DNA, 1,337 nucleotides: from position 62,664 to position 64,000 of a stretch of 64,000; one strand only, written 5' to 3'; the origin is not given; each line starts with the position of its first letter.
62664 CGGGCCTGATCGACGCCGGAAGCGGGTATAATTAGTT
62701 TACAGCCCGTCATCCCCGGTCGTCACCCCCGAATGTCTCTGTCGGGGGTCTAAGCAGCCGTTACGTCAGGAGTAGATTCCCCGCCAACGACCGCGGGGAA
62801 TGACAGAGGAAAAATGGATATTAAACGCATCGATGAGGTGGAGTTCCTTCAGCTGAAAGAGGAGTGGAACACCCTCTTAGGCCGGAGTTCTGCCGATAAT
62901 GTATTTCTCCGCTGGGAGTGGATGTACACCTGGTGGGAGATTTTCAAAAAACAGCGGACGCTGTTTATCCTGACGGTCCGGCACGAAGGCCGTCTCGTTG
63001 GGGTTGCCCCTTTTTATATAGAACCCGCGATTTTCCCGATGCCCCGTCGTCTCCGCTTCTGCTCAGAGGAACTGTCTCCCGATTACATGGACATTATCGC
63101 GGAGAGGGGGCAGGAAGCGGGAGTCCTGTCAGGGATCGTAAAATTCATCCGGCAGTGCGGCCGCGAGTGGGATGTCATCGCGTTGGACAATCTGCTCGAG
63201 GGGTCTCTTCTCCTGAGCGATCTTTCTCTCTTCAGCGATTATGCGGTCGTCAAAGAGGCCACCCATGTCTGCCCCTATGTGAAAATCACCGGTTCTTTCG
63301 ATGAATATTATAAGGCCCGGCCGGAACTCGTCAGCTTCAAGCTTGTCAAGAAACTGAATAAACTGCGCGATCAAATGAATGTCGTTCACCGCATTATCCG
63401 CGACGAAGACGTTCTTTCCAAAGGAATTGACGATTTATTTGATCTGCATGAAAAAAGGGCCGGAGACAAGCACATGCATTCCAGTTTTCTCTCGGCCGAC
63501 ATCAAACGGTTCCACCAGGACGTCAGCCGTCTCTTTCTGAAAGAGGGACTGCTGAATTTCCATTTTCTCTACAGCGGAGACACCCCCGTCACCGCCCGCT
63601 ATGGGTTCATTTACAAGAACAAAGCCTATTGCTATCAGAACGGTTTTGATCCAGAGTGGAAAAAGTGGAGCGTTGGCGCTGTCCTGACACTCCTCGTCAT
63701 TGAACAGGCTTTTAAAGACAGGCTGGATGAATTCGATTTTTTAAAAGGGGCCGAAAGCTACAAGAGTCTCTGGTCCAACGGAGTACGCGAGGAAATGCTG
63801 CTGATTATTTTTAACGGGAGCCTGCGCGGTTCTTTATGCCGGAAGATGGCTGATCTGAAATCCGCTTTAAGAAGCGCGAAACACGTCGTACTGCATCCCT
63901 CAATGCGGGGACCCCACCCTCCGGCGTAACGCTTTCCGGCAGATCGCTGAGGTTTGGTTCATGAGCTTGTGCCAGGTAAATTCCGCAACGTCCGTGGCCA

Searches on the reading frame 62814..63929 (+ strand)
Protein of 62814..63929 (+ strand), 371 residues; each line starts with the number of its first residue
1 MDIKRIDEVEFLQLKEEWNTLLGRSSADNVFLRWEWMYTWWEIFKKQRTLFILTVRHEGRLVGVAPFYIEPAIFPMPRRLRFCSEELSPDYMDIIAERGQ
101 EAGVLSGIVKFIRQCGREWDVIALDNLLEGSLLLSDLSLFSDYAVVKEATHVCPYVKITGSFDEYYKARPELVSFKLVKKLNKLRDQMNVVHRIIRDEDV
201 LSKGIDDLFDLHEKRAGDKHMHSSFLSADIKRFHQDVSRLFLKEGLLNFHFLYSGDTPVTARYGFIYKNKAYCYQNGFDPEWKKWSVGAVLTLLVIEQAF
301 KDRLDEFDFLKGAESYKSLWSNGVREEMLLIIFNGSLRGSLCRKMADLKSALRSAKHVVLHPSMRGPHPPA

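Call 39: find_encoding_contigs(protein=window:62814-63929:+, flank=10000, max_places=4)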
Protein window:62814-63929:+ (371 aa): no gene with exactly this product is on record in the collection.
